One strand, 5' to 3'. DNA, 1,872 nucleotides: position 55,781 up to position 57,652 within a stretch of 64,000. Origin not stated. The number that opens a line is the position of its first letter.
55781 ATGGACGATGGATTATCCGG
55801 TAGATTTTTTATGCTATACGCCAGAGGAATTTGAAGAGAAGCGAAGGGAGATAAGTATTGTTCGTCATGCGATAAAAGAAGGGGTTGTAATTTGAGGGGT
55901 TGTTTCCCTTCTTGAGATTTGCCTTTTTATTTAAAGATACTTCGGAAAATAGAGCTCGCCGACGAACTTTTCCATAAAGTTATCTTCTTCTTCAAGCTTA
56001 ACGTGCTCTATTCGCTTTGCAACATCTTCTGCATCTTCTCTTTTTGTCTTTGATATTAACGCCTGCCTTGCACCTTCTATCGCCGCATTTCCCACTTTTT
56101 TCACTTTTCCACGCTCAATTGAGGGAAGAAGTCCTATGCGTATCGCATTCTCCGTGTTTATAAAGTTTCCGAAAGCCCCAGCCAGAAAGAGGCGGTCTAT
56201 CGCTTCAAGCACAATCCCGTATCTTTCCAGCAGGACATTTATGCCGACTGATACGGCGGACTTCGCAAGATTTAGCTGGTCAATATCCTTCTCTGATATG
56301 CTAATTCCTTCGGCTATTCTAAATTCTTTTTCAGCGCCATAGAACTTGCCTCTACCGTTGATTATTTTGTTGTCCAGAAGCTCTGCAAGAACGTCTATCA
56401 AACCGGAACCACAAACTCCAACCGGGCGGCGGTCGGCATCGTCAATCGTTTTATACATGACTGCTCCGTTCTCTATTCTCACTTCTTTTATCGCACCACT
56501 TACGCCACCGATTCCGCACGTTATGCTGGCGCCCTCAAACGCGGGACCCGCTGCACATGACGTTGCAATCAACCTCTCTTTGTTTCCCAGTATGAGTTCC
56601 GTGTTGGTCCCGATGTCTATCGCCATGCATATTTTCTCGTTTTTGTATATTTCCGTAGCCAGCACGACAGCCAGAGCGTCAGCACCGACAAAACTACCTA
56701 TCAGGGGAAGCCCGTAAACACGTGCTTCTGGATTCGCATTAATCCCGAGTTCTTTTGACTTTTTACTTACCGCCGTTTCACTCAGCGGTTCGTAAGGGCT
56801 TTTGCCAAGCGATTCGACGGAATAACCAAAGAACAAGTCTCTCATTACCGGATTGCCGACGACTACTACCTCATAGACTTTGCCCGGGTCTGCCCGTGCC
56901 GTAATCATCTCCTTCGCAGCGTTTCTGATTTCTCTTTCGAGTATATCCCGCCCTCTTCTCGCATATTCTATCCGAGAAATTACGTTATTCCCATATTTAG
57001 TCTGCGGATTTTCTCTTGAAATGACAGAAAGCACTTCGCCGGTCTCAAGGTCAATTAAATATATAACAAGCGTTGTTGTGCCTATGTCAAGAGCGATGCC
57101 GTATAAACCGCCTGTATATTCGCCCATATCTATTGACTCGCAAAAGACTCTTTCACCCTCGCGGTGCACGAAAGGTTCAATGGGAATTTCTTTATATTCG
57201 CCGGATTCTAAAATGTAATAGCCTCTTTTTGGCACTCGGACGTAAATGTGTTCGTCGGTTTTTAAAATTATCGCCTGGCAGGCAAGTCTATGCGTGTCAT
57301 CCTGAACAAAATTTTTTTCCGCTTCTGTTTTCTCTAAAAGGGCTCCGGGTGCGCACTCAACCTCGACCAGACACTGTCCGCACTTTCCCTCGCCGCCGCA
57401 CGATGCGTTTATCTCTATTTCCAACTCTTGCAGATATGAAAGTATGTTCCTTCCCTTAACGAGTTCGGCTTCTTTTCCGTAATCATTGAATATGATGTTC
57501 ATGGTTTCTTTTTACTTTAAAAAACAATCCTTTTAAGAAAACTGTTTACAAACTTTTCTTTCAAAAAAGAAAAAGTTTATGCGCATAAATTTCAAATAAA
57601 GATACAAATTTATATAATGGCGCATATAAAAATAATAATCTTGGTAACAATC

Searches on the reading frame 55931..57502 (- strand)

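Call 94: search_protein_families(library=pfam, proteins=[window:55931-57502:-], max_evalue=0.0001)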
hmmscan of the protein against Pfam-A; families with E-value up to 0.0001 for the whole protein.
window:55931-57502:- (523 aa): 3 families
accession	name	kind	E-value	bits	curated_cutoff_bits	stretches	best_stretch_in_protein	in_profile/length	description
PF14574.11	RACo_C_ter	-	6.5e-76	255.3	27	1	291-521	2-251/261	C-terminal domain of RACo the ASKHA domain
PF17651.6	Raco_middle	-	2e-46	158.1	26.8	1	134-287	1-162/163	RACo middle region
PF00111.32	Fer2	-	2.6e-10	40.5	21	1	6-78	4-75/77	2Fe-2S iron-sulfur cluster binding domain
